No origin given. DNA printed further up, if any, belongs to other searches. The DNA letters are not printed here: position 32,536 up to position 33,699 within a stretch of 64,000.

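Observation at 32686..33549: Sortase-fold protein with all three catalytic positions substituted (pseudo-sortase), plus extra C-terminal TM helices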

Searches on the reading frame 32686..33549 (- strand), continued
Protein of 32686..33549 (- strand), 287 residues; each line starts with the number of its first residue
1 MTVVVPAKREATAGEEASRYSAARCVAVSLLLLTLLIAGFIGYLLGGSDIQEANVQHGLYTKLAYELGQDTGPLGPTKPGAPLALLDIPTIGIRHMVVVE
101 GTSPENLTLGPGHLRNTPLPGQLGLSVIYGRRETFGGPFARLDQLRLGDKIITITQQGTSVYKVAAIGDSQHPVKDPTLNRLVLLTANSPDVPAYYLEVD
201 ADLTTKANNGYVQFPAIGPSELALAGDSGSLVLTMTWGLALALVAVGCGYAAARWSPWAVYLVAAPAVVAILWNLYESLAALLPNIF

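Call 70: find_homologous_proteins(query=A3, max_evalue=1e-10)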
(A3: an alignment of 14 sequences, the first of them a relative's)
Query A3 (14 sequences) (443 aa, profile of the alignment): 46 proteins with E <= 1e-10 among 8000 candidates.
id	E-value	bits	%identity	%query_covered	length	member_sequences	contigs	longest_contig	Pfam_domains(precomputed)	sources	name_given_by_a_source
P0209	5.6e-119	415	100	100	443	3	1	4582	PF04203.19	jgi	jgi:sortase A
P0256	7.9e-109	382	38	63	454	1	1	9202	PF04203.19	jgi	jgi:sortase A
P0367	1.2e-107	378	51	64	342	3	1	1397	PF04203.19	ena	-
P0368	3.4e-102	360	51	64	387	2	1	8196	PF04203.19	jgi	jgi:sortase A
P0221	1.6e-101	358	52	63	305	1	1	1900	PF04203.19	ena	-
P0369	3.5e-101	357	39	97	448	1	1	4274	PF04203.19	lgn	-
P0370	5.8e-101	356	51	62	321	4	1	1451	PF04203.19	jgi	jgi:sortase A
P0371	1.3e-100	355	49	61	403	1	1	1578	PF04203.19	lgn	-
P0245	1.5e-100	355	60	65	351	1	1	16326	PF04203.19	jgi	jgi:sortase A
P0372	1.2e-98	349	61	61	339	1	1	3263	PF04203.19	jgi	jgi:sortase A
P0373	1.9e-96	341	48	67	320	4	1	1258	PF04203.19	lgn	-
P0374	2.9e-95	338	51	58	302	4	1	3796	PF04203.19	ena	-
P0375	3.2e-95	337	49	59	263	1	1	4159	PF04203.19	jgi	jgi:sortase A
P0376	4.5e-95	337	50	61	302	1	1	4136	PF04203.19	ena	-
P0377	9.5e-95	336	48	59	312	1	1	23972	PF04203.19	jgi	jgi:sortase A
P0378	1.3e-94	335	47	63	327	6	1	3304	PF04203.19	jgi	jgi:LPXTG-site transpeptidase (sortase) family protein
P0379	1.6e-94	335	40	94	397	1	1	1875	PF04203.19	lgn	-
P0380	8.3e-94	333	46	61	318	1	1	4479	PF04203.19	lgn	-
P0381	1.5e-93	332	47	67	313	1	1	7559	PF04203.19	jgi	jgi:sortase A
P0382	1.9e-93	332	53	61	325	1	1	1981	PF04203.19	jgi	jgi:sortase A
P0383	4.1e-93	330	45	70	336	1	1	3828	PF04203.19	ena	-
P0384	1.2e-92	329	44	62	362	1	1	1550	PF04203.19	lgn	-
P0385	8.9e-92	326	50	64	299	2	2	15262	PF04203.19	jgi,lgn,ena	-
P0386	9.7e-92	326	49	63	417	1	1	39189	PF04203.19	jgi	jgi:sortase A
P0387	1.0e-90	323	44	62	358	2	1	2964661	PF04203.19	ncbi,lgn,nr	ncbi:MAG: hypothetical protein KatS3mg009_0008 [Acidimicrobiia bacterium]|nr:MAG: hypothetical prote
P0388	3.2e-89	318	42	86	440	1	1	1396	PF04203.19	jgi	-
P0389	6.4e-88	313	51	60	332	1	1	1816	PF04203.19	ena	-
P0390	9.2e-88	313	44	60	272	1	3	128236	PF04203.19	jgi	jgi:sortase A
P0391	4.2e-87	311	44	60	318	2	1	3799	PF04203.19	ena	-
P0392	1.8e-86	309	39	66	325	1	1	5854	PF04203.19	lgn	-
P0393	6.7e-86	307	50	61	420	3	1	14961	PF04203.19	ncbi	ncbi:MAG TPA: class E sortase [Actinomycetota bacterium]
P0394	1.8e-83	299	46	60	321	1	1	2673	PF04203.19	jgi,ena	-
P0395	2.0e-83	299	42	58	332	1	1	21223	PF04203.19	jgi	jgi:sortase A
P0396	1.4e-82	296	42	61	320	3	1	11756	PF04203.19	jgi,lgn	-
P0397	2.4e-82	295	43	62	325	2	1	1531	PF04203.19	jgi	jgi:sortase A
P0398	6.4e-82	294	62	53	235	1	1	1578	PF04203.19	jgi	-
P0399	6.0e-81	290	37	67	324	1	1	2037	PF04203.19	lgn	-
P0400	1.9e-78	282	39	59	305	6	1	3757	PF04203.19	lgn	-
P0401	8.0e-76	274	43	60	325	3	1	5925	PF04203.19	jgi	jgi:sortase A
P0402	1.2e-71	260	53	47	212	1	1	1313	PF04203.19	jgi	jgi:sortase A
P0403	1.2e-71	260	45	61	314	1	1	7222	PF04203.19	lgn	-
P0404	4.1e-69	252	36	63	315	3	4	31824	PF04203.19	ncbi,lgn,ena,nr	ncbi:MAG TPA: sortase [Gaiellales bacterium]|nr:sortase [Gaiellales bacterium]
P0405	2.6e-67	246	36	59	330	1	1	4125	PF04203.19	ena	-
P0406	5.2e-66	241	43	44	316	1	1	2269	PF04203.19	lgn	-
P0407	1.3e-61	227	39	60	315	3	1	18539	PF04203.19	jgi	-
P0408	3.3e-55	206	29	62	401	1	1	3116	PF04203.19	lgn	-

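Call 71: find_encoding_contigs(protein=P0387, flank=9000, max_places=1)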
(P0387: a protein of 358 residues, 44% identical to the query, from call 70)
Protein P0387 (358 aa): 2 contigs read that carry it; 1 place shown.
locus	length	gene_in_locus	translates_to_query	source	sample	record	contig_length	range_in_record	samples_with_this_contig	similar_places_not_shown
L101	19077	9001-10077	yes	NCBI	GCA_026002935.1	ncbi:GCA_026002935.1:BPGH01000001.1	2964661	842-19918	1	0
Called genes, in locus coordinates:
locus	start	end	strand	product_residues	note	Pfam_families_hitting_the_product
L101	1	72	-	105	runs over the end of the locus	-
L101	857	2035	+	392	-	PF10103:Zincin_2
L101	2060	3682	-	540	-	PF12849:PBP_like_2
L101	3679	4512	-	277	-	PF00005:ABC_tran, PF02463:SMC_N (weak), PF13304:AAA_21 (weak)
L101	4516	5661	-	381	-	PF00528:BPD_transp_1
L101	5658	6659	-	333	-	PF00528:BPD_transp_1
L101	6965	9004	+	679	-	-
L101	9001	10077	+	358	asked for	PF04203:Sortase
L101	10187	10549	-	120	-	-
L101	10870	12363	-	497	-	-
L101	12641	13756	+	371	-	PF26550:Tricorn_2nd, PF26549:Tricorn_N (weak), PF07676:PD40, PF26549:Tricorn_N, PF07676:PD40, PF26550:Tricorn_2nd (weak), PF26549:Tricorn_N, PF07676:PD40, +6 more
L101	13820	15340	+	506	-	PF13727:CoA_binding_3, PF02397:Bac_transf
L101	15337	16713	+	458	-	PF04932:Wzy_C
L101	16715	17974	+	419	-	PF13439:Glyco_transf_4, PF13579:Glyco_trans_4_4, PF20706:GT4-conflict (weak), PF00534:Glycos_transf_1, PF13692:Glyco_trans_1_4, PF13524:Glyco_trans_1_2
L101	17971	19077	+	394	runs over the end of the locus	PF13439:Glyco_transf_4, PF13579:Glyco_trans_4_4, PF20706:GT4-conflict, PF00534:Glycos_transf_1, PF13692:Glyco_trans_1_4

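Call 72: find_encoding_contigs(protein=P0404, flank=9000, max_places=1)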
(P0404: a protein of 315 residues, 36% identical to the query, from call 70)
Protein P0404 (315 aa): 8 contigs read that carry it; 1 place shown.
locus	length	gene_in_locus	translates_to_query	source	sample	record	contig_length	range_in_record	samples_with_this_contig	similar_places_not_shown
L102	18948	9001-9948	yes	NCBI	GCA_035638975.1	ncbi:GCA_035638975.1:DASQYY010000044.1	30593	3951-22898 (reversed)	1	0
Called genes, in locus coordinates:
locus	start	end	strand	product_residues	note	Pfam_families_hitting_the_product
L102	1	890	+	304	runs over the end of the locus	PF01619:Pro_dh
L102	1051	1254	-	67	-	-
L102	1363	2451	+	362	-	PF00512:HisKA, PF02518:HATPase_c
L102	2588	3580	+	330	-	PF00528:BPD_transp_1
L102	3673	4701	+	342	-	PF00528:BPD_transp_1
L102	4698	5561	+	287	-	PF00005:ABC_tran, PF02463:SMC_N (weak), PF13401:AAA_22 (faint), PF13304:AAA_21 (weak)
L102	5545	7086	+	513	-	PF12849:PBP_like_2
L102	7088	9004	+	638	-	PF00960:Neocarzinostat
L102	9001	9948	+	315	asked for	PF04203:Sortase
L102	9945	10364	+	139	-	-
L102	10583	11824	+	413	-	PF12849:PBP_like_2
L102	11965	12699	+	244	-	PF00072:Response_reg, PF00486:Trans_reg_C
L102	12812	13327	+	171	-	-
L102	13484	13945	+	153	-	-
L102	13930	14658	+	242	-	PF00072:Response_reg, PF00486:Trans_reg_C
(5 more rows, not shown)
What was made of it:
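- The same holds in an Acidimicrobiia and a Gaiellales genome, each with a 4-nt overlap between Big and pSrt (calls 71, 72).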
